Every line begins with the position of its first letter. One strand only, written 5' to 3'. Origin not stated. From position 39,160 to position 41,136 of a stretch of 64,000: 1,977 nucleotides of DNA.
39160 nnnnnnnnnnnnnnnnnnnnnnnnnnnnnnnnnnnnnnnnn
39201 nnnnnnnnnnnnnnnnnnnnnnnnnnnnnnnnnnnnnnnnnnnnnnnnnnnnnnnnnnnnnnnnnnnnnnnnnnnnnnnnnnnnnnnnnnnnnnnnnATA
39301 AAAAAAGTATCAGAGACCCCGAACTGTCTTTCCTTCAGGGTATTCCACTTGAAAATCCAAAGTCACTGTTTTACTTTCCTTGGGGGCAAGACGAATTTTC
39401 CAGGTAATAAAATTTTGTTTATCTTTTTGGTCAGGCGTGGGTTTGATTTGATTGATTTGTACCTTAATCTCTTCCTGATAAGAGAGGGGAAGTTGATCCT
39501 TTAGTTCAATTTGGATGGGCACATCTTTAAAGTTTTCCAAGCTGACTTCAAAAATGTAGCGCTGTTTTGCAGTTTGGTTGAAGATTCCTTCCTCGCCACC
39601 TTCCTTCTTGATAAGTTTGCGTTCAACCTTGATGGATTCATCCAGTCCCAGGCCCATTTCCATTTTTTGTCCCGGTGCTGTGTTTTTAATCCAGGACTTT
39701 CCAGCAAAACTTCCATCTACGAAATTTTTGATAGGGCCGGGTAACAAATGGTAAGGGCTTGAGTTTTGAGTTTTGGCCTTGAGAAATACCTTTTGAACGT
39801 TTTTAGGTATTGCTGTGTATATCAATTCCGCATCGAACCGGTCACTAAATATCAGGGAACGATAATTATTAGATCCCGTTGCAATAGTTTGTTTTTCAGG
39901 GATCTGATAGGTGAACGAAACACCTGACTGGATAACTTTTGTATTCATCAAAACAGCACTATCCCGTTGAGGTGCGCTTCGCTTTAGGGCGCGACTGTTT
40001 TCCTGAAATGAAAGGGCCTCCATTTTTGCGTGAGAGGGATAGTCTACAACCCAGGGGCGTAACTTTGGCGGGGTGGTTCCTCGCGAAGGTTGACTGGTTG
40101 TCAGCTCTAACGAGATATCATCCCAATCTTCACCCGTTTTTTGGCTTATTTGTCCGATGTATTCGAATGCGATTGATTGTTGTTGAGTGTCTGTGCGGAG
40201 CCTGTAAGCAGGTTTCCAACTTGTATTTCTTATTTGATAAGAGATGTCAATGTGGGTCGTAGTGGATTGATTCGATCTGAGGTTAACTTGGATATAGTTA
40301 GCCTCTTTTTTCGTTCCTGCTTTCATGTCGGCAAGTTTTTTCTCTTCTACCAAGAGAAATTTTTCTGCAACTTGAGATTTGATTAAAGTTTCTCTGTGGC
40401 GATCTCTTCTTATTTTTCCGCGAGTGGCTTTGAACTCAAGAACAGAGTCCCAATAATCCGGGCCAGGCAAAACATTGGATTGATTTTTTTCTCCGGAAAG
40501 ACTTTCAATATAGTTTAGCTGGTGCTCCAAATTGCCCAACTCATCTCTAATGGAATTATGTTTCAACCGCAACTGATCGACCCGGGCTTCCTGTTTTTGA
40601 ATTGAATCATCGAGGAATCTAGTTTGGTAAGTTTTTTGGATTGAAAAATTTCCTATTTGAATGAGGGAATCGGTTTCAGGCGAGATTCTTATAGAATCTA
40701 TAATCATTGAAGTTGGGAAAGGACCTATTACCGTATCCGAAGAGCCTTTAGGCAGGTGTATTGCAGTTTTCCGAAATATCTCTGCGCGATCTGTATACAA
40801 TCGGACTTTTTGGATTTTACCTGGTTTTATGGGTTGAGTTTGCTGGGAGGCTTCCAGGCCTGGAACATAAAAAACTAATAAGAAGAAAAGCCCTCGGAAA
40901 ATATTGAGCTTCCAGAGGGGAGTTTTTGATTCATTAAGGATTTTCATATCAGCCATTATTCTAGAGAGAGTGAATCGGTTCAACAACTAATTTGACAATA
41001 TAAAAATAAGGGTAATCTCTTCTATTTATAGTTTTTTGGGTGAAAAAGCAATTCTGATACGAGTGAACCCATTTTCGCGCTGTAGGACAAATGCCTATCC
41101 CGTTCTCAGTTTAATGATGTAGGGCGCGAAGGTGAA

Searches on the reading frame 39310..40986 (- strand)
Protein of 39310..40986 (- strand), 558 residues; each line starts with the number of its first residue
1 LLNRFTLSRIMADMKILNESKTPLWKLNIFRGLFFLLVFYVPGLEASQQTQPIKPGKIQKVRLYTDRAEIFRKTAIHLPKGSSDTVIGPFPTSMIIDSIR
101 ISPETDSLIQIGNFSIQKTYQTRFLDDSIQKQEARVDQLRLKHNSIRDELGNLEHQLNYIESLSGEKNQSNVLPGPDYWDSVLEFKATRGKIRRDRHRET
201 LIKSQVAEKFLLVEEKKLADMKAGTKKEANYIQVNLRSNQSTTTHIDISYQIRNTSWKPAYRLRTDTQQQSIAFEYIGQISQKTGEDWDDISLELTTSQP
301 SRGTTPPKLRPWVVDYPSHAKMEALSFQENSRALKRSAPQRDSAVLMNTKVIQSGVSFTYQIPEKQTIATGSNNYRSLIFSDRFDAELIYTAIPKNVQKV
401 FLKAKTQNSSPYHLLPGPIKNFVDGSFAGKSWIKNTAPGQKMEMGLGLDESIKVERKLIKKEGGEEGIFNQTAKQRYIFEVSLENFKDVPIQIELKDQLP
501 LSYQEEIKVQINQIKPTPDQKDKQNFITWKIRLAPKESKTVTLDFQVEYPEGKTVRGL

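Call 12: search_protein_families(library=pfam, proteins=[window:39310-40986:-], max_evalue=0.001)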
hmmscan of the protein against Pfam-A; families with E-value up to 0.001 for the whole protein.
window:39310-40986:- (558 aa): 2 families
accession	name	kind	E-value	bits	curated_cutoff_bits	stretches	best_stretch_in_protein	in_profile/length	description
PF13598.12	DUF4139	-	7e-57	192.9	31.8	1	246-551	1-205/205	Domain of unknown function (DUF4139)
PF13600.11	DUF4140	-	4.9e-13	49.8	27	1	61-159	1-97/98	N-terminal domain of unknown function (DUF4140)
